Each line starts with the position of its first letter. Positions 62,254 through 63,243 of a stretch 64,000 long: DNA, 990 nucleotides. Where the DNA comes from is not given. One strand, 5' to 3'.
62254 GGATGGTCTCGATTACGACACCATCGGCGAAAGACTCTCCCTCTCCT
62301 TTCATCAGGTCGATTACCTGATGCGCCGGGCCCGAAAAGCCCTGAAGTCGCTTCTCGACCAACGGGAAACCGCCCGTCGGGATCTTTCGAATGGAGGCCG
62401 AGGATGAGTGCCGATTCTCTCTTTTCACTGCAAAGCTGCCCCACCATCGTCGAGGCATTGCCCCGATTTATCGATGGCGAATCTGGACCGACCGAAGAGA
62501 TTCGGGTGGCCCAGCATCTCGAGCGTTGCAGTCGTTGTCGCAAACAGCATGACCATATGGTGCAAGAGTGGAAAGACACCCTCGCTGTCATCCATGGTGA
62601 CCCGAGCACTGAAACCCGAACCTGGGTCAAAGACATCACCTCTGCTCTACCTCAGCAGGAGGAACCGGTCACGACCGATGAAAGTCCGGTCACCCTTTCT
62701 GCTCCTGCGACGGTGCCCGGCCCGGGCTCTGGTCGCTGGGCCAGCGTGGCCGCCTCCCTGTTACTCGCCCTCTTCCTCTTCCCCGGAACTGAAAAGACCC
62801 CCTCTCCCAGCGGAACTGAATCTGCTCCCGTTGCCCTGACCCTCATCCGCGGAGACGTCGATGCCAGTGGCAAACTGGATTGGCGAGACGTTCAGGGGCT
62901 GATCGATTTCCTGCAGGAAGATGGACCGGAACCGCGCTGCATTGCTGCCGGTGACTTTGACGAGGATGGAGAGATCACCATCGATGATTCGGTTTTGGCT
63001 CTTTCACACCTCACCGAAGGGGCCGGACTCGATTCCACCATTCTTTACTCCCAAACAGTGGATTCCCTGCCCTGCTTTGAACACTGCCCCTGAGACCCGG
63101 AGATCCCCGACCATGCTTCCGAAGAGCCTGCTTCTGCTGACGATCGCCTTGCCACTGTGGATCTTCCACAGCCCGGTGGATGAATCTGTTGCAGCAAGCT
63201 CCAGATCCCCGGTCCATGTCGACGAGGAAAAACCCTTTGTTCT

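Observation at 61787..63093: ECF sigma / anti-sigma pair in which the anti-sigma's only extracytoplasmic domain is the dockerin-like module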

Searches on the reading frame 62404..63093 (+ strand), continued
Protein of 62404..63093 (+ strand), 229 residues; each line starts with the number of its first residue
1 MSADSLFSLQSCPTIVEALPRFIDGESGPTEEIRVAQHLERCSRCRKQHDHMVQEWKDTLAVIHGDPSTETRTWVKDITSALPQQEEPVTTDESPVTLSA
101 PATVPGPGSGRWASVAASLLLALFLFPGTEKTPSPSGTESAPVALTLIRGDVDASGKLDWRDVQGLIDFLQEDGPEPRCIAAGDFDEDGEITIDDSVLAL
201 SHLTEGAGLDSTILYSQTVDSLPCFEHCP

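Call 59: search_solved_structures(query=L007:12174-13733:+, max_evalue=0.01)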
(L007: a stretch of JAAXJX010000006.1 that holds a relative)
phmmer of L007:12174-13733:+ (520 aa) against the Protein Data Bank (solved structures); distinct sequences matched with E-value up to 0.01: 39.
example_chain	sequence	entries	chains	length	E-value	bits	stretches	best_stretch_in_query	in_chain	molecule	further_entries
1ho5_A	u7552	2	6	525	5.1e-13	51.3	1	149-262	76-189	5'-NUCLEOTIDASE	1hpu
4wwl_A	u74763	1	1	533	5.3e-13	51.3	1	149-262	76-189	Protein UshA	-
1hp1_A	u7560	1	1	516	5.4e-13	51.3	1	149-262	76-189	5'-NUCLEOTIDASE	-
1ush_A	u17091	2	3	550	5.6e-13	51.2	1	149-262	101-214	5'-NUCLEOTIDASE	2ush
1oi8_A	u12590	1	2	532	6.3e-13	51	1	150-262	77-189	PROTEIN USHA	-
1oid_A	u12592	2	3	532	6.7e-13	50.9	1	149-261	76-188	PROTEIN USHA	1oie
3ivd_A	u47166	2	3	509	2.9e-10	42.2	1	144-332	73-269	Nucleotidase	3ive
5h7w_A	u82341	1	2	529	6.9e-10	41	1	96-286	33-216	venom 5'-nucleotidase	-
7d0v_A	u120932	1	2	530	1.3e-09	40.1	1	96-286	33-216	Snake venom 5'-nucleotidase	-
3jyf_A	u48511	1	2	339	3.9e-09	38.5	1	95-265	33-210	2',3'-cyclic nucleotide 2'-phosphodiesterase/3'-nucleotidase bifunctional periplasmic prot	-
5eqv_A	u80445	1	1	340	4.2e-09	38.4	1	88-264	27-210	bifunctional 2',3'-cyclic nucleotide 2'-phosphodiesterase/3'-nucleotidase periplasmic prec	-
3gve_A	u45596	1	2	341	6.6e-09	37.8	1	92-282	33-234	YfkN protein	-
3qfk_A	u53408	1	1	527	1.3e-07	33.5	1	99-264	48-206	Uncharacterized protein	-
4q7f_A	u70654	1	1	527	1.3e-07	33.5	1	99-264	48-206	5' nucleotidase family protein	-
8znz_A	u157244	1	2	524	1.3e-07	33.5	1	96-286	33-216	5'-nucleotidase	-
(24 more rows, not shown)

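Call 67: find_homologous_proteins(query=A6, max_evalue=1)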
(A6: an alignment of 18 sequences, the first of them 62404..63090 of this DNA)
Query A6 (18 sequences) (229 aa, profile of the alignment): 318 proteins with E <= 1 among 8000 candidates; the best 120 are listed.
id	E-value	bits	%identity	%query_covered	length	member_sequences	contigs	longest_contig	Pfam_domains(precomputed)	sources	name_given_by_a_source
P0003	2.3e-110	385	94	100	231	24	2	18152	PF13490.12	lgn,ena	-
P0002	3.7e-110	385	94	100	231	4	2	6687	PF13490.12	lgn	-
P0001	4.2e-110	385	96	100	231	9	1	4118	PF13490.12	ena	-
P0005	8.0e-110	384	83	100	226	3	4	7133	PF13490.12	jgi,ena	jgi:hypothetical protein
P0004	9.3e-110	384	88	100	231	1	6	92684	PF13490.12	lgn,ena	-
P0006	1.0e-107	377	76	100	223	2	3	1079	PF13490.12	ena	-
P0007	4.2e-106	372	76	100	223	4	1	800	PF13490.12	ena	-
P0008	5.6e-106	371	73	100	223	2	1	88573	PF13490.12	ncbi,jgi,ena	-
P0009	2.3e-99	350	61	100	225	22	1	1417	PF13490.12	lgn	-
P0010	1.1e-68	249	68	78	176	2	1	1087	-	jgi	-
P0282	1.0e-36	145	32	24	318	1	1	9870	PF00404.25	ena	-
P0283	6.2e-35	139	37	26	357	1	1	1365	PF00404.25,PF13499.13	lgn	-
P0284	7.9e-34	135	60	37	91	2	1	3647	PF13490.12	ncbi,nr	ncbi:MAG TPA: hypothetical protein DGU45_10450, partial [Planctomycetes bacterium]|nr:hypothetical p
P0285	4.6e-30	123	32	36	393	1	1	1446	PF00404.25,PF00963.25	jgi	jgi:hypothetical protein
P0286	8.9e-29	119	38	26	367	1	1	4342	-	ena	-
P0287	5.4e-28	116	30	27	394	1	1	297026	PF00404.25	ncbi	ncbi:MAG: dockerin type I repeat-containing protein [Planctomycetota bacterium]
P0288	7.4e-28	116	37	28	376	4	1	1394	PF00404.25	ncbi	-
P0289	1.2e-27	115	36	36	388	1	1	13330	PF00404.25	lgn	-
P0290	1.1e-26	112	31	36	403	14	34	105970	PF00404.25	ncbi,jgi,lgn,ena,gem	ncbi:MAG: dockerin type I repeat-containing protein [Planctomycetota bacterium]|jgi:hypothetical pro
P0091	3.5e-26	110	29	36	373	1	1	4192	PF00404.25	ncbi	-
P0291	6.3e-26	109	35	39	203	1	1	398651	PF00404.25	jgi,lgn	-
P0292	1.2e-25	108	35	28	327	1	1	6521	PF00404.25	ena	-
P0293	1.6e-25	108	25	27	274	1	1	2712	PF00404.25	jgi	jgi:hypothetical protein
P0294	8.5e-25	106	33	27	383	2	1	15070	PF00404.25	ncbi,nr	ncbi:MAG: hypothetical protein O7J95_16345 [Planctomycetota bacterium]|nr:hypothetical protein [Plan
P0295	2.3e-24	104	30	28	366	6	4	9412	PF00404.25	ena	-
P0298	7.9e-24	102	35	25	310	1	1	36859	PF00404.25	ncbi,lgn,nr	ncbi:MAG: hypothetical protein JXP34_29190 [Planctomycetes bacterium]|nr:hypothetical protein [Planc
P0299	2.7e-23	101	32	26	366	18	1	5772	PF00404.25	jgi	jgi:hypothetical protein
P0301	6.5e-23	99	31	28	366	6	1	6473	PF00404.25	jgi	-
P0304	9.3e-22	96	34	25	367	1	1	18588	PF00404.25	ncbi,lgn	-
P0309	4.3e-21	93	31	28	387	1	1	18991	PF00404.25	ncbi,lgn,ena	-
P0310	4.6e-21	93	33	25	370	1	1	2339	PF00404.25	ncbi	-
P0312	1.0e-20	92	34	31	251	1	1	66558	PF00404.25,PF13499.13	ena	-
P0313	1.3e-20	92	38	27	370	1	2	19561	PF00404.25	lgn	-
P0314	3.9e-20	90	35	26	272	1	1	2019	PF00404.25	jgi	jgi:hypothetical protein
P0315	7.5e-20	89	27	33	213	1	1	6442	PF00404.25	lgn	-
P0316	2.0e-19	88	25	26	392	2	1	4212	PF00404.25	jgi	jgi:hypothetical protein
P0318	9.0e-19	86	28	26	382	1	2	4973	PF00404.25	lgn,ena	-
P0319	1.2e-18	85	33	31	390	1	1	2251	PF02412.24,PF00404.25,PF18962.8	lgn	-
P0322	8.8e-17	79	29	28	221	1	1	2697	PF00404.25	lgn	-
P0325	3.8e-16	77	35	42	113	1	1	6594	PF00404.25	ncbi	-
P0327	1.1e-15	76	36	29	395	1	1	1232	PF00404.25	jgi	jgi:hypothetical protein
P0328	1.3e-15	76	33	29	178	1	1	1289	PF00404.25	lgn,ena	-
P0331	5.5e-15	74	32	26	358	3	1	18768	PF01839.30,PF00404.25,PF13517.13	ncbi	-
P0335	1.5e-14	72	36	27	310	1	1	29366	PF00404.25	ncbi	-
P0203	1.7e-14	72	28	28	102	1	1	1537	PF00404.25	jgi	jgi:hypothetical protein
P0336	1.7e-14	72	37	26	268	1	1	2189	PF00404.25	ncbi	ncbi:MAG: dockerin type I domain-containing protein [Planctomycetota bacterium]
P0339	3.0e-14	71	35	31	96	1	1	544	PF00404.25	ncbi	-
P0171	3.8e-14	71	34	27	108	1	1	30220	PF00404.25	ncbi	ncbi:MAG: hypothetical protein DSY92_03970, partial [Planctomycetota bacterium]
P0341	4.5e-14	71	33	27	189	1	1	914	PF00404.25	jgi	jgi:hypothetical protein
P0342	6.5e-14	70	43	26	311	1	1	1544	PF00404.25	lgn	-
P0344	7.6e-14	70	35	25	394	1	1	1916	PF00404.25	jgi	jgi:hypothetical protein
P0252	9.1e-14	70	28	25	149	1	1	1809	PF00404.25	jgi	jgi:hypothetical protein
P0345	1.1e-13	69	33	28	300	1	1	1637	PF00404.25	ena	-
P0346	1.2e-13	69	32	41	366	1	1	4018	PF01839.30,PF00404.25,PF13517.13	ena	-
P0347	1.4e-13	69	33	25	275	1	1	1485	PF00404.25,PF18911.7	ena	-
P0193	1.7e-13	69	32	27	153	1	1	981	PF00404.25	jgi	jgi:hypothetical protein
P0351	1.8e-13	69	33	27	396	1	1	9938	PF00404.25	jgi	jgi:hypothetical protein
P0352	2.2e-13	68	32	28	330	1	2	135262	PF00404.25,PF07648.21,PF00050.27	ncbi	ncbi:MAG: Kazal-type serine protease inhibitor domain-containing protein [Planctomycetota bacterium]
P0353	2.7e-13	68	34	30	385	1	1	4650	PF00404.25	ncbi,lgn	-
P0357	5.9e-13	67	34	27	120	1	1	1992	PF00404.25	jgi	jgi:hypothetical protein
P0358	6.2e-13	67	30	36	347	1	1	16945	PF00404.25,PF03781.23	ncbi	-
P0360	7.0e-13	67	33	26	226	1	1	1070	PF00404.25,PF13517.13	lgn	-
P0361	7.0e-13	67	32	47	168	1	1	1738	PF00404.25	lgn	-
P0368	1.3e-12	66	33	25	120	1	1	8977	PF00404.25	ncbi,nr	ncbi:MAG TPA: dockerin type I domain-containing protein [Planctomycetota bacterium]|nr:dockerin type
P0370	1.4e-12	66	34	26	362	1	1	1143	PF13229.13,PF00404.25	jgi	jgi:hypothetical protein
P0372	1.5e-12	66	33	26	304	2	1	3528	PF00801.27,PF00404.25,PF18911.7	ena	-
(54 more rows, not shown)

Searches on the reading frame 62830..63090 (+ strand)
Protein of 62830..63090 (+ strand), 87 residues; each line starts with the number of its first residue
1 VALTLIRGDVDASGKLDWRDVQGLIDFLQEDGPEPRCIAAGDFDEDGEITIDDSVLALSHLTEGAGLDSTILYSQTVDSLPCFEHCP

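Call 26: search_protein_representatives(alignment_id=A2)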
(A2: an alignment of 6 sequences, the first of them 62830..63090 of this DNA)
Query: 6 sequences, 93 profile positions. Proteins with E-value up to 0.001 (for the whole library): 44057; up to 1e-10: 23577; up to 1e-30: 612. The best 150 are listed.
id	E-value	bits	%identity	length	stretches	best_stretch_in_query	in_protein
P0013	1.9e-149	502.3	-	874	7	2-87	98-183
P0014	1.5e-94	326.3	-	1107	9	3-69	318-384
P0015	9.7e-91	314.1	-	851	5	4-87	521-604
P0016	2.1e-90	313.1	-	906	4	2-89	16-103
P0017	4.4e-90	312.1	-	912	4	5-87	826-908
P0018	8.2e-88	304.8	-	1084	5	4-82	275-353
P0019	2.1e-87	303.4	-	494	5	4-89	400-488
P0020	4.1e-87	302.5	-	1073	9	4-69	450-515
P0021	7.5e-80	279.3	-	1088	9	5-63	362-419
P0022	1.3e-79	278.4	-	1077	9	3-68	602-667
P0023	3.0e-79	277.3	-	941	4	4-90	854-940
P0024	3.8e-79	277.0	-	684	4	3-88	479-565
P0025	5.9e-76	266.8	-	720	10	8-73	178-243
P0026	1.1e-75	265.8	-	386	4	4-93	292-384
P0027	1.2e-73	259.3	-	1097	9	4-62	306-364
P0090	3.1e-48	177.9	-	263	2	3-86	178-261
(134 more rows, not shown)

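Call 35: search_protein_families(library=pfam, proteins=[P0016, P0090], max_evalue=0.01)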
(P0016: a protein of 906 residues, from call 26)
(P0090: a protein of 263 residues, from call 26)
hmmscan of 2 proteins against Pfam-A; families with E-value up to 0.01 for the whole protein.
P0016 (906 aa): 2 families
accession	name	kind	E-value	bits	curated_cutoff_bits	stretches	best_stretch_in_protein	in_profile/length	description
PF00404.24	Dockerin_1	-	1.7e-12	47.8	22.9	2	567-614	2-50/57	Dockerin type I domain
PF13499.12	EF-hand_7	-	9.2e-06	26.4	30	0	568-614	12-63/67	EF-hand domain pair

P0090 (263 aa): 4 families
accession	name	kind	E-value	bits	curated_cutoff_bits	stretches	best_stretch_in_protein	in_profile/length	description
PF00404.24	Dockerin_1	-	1.6e-13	51.1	22.9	2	88-141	2-56/57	Dockerin type I domain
PF13517.12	FG-GAP_3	-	0.00035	21.6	26.9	0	84-98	45-59/61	FG-GAP-like repeat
PF13405.12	EF-hand_6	-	0.00078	19.4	25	0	89-107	10-28/30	EF-hand domain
PF13499.12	EF-hand_7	-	0.0032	18.2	30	0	180-226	8-59/67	EF-hand domain pair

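Call 38: find_homologous_proteins(query=A2, max_evalue=0.001)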
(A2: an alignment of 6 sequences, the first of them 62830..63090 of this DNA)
Query A2 (6 sequences) (87 aa, profile of the alignment): 438 proteins with E <= 0.001 among 2697 candidates; the best 120 are listed.
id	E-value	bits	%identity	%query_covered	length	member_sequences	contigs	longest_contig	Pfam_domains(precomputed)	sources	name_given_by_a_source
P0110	4.8e-46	173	33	69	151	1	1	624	PF00404.25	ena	-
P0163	5.2e-32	128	30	70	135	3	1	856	-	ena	-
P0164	3.3e-30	122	32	76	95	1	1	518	-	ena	-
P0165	4.7e-29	118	31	92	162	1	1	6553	-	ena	-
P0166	6.4e-29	118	38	69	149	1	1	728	-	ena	-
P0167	8.4e-29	117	36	97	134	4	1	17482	-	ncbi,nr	ncbi:MAG: hypothetical protein HN940_11845, partial [Planctomycetes bacterium]|nr:hypothetical prote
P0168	9.3e-29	117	30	95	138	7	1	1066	-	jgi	jgi:hypothetical protein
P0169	1.3e-28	117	35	82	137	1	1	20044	PF00404.25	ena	-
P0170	1.3e-28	117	36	98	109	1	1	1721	-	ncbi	ncbi:MAG: hypothetical protein AAEJ46_03800, partial [Planctomycetota bacterium]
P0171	1.9e-28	116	34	70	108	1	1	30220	PF00404.25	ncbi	ncbi:MAG: hypothetical protein DSY92_03970, partial [Planctomycetota bacterium]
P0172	4.5e-28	115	30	93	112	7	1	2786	-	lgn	-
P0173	1.4e-27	113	33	70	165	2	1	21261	-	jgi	-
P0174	1.9e-27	113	26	95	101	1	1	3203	PF00404.25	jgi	jgi:hypothetical protein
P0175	2.3e-27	113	34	70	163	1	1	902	-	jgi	-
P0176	2.5e-27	113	33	66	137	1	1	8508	-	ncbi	ncbi:MAG: hypothetical protein ACE5GW_01780, partial [Planctomycetota bacterium]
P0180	1.0e-26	111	33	70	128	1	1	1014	PF00404.25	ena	-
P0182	1.4e-26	110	33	95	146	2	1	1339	PF00404.25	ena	-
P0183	1.5e-26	110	34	70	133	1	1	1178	PF02412.24,PF00404.25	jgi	jgi:hypothetical protein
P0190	3.2e-26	109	26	71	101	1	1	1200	PF00404.25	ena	-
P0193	4.2e-26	109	33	70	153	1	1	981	PF00404.25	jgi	jgi:hypothetical protein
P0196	9.4e-26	107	32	71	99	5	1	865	PF00404.25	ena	-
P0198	2.1e-25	106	36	74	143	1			PF00404.25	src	-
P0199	2.2e-25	106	33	66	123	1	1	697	PF00404.25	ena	-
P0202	2.5e-25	106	25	94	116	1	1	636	PF00404.25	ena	-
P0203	2.6e-25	106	26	99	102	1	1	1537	PF00404.25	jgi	jgi:hypothetical protein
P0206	3.2e-25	106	35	69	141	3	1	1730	PF00404.25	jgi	-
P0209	3.8e-25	106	30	71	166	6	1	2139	PF07677.21,PF00404.25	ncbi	-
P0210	3.9e-25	106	39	68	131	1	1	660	PF00404.25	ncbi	-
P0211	5.0e-25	105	33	59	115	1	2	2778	PF00404.25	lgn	-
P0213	7.0e-25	105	35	71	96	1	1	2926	PF00404.25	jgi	jgi:hypothetical protein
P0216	7.8e-25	105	28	99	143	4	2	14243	PF00404.25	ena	-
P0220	1.1e-24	104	30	69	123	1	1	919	PF00404.25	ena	-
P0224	1.5e-24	104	36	29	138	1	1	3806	PF00404.25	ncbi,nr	ncbi:MAG: hypothetical protein HRU16_08965 [Planctomycetes bacterium]|nr:hypothetical protein [Planc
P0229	3.3e-24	103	33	69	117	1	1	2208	PF00404.25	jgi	-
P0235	4.7e-24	102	29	52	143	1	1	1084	PF13405.13,PF00404.25,PF13499.13,PF13202.13,PF00036.39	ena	-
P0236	4.7e-24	102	31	74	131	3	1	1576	PF00404.25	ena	-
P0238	5.2e-24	102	34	68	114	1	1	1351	PF00404.25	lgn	-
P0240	5.4e-24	102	30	91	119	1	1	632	PF00404.25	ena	-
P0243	6.8e-24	102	29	68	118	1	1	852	PF00404.25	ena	-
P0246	9.2e-24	101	33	69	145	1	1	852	PF00404.25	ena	-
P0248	9.9e-24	101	30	97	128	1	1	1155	PF00404.25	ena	-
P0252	1.2e-23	101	27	68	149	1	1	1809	PF00404.25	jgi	jgi:hypothetical protein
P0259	3.3e-23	99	35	90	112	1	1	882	PF00404.25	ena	-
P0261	3.9e-23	99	31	68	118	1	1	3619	PF00404.25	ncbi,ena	-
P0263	4.5e-23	99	31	95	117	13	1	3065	PF00404.25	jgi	-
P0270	5.6e-23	99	33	95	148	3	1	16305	PF00404.25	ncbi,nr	ncbi:dockerin type I domain-containing protein [Planctomycetota bacterium]|nr:dockerin type I domain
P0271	5.9e-23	99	35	69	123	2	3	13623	PF00404.25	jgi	jgi:hypothetical protein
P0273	7.3e-23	98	35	72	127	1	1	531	PF00404.25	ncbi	-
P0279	1.2e-22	98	-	-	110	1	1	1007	PF00404.25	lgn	-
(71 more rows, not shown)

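Call 47: predict_structure(alignment_id=A4)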
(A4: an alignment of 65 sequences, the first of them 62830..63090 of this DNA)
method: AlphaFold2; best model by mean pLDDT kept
length: 87 residues; sequences in the alignment: 65
mean_pLDDT: 80.1   pTM: 0.72
mean pLDDT of the five models: 80.1, 78.7, 78.0, 78.0, 78.0
residues with pLDDT >= 90: 42; 70-90: 18; 50-70: 26; < 50: 1
segments of 3 or more residues with pLDDT < 50: none
pLDDT, mean of each block of 10 residues (from residue 1): 76 92 96 91 91 93 66 53 55
secondary structure, 60 per line:
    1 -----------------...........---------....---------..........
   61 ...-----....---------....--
elements in order: H18-28 H38-41 H51-63 H69-72 H82-85

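Call 51: fold_search(model_id=the predicted structure, library=pdb)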
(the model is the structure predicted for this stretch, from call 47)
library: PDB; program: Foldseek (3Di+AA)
matches with E <= 10: 39; with E <= 0.001: 0
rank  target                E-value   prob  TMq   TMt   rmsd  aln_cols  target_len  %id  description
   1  4uyp_B                5.2e-03  1.00  0.62  0.73   3.1        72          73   28  High resolution structure of the third cohesin ScaC in complex with the ScaB dockerin with a mutation in the N-termina (released 2015-04-15)
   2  2mte_MODEL_1_A        3.4e-02  1.00  0.62  0.77   1.7        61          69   21  Solution structure of Doc48S (released 2014-10-15)
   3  8x39_B                3.6e-02  1.00  0.62  0.40   1.8        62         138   22  Crystal structure of cellulosomal double-dockerin module of Clo1313_0689 from Clostridium thermocellum (released 2024-04-03)
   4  4uyq_B                4.3e-02  1.00  0.66  0.78   1.6        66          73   27  High resolution structure of the third cohesin ScaC in complex with the ScaB dockerin with a mutation in the C-termina (released 2015-04-15)
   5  4fl4_A                6.3e-02  1.00  0.61  0.77   2.2        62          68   21  Scaffoldin conformation and dynamics revealed by a ternary complex from the Clostridium thermocellum cellulosome (released 2012-06-27)
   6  4fl4_G                7.1e-02  1.00  0.62  0.79   1.5        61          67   20  Scaffoldin conformation and dynamics revealed by a ternary complex from the Clostridium thermocellum cellulosome (released 2012-06-27)
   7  3ul4_B                8.5e-02  1.00  0.65  0.88   1.7        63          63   16  Crystal structure of Coh-OlpA(Cthe_3080)-Doc918(Cthe_0918) complex: A novel type I Cohesin-Dockerin complex from Clost (released 2012-11-28)
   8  2vn6_B                8.5e-02  1.00  0.57  0.76   2.6        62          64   21  The Clostridium cellulolyticum dockerin displays a dual binding mode for its cohesin partner (released 2008-05-13)
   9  5nrm_B                9.6e-02  1.00  0.59  0.77   1.8        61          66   26  Crystal structure of the sixth cohesin from Acetivibrio cellulolyticus' scaffoldin B in complex with Cel5 dockerin S51 (released 2018-01-31)
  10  4fl4_D                1.1e-01  1.00  0.59  0.77   2.0        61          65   23  Scaffoldin conformation and dynamics revealed by a ternary complex from the Clostridium thermocellum cellulosome (released 2012-06-27)
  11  6kgf_B                1.3e-01  1.00  0.59  0.82   1.5        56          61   20  Crystal structure of CaDoc0917(R16D)-CaCohA2 complex at pH 8.2 (released 2020-07-08)
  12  6kgf_D                1.3e-01  1.00  0.62  0.84   1.7        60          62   18  Crystal structure of CaDoc0917(R16D)-CaCohA2 complex at pH 8.2 (released 2020-07-08)
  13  6kgc_B                1.4e-01  1.00  0.58  0.83   1.6        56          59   23  Crystal structure of CaDoc0917(R49D)-CaCohA2 complex at pH 5.4 (released 2020-07-08)
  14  6kge_B                1.5e-01  1.00  0.60  0.84   1.6        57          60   19  Crystal structure of CaDoc0917(R16D)-CaCohA2 complex at pH 5.5 (released 2020-07-08)
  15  8x3a_MODEL_1_A        1.6e-01  1.00  0.62  0.37   1.8        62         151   22  Solution NMR structure of cellulosomal double-dockerin module of Clo1313_0689 from Clostridium thermocellum (released 2024-04-03)
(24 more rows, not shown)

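Call 65: search_solved_structures(query=P0016, max_evalue=1)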
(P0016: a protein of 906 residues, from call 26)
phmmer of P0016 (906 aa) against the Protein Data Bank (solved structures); distinct sequences matched with E-value up to 1: 18.
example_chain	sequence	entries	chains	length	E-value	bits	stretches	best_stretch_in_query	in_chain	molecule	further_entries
2mte_A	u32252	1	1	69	0.00025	22.7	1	565-615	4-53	Cellulose 1,4-beta-cellobiosidase (reducing end) CelS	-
1daq_A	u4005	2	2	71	0.00025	22.7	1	565-615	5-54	ENDOGLUCANASE SS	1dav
2yik_A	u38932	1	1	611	0.00063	21.4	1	549-627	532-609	ENDOGLUCANASE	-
3ul4_B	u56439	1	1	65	0.0021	19.7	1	564-616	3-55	Cellulosome enzyme, dockerin type I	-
5lxv_B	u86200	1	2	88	0.0026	19.3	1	558-615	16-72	Carbohydrate-binding protein WP_009985128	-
2y3n_B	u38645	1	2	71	0.0035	18.9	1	823-875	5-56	CELLULOSOMAL FAMILY-48 PROCESSIVE GLYCOSIDE HYDROLASE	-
4fl4_A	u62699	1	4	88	0.0038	18.8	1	566-616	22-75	Glycoside hydrolase family 9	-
4cj0_A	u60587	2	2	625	0.034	15.6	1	564-616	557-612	ENDOGLUCANASE D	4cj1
1clc_A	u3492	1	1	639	0.035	15.6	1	564-616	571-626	ENDOGLUCANASE CELD; EC: 3.2.1.4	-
1q80_A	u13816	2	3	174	0.1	14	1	558-622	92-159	Sarcoplasmic calcium-binding protein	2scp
6kg9_A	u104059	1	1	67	0.15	13.5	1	565-617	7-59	And cellulose-binding endoglucanase family 9 CelL ortholog dockerin domain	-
6kge_D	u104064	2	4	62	0.15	13.5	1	565-617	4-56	And cellulose-binding endoglucanase family 9 CelL ortholog dockerin domain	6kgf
6kgc_B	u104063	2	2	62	0.15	13.5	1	565-617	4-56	And cellulose-binding endoglucanase family 9 CelL ortholog dockerin domain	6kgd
4dh2_B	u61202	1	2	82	0.18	13.2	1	566-612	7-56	Dockerin type 1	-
2ccl_B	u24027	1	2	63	0.5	11.8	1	565-616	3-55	ENDO-1,4-BETA-XYLANASE Y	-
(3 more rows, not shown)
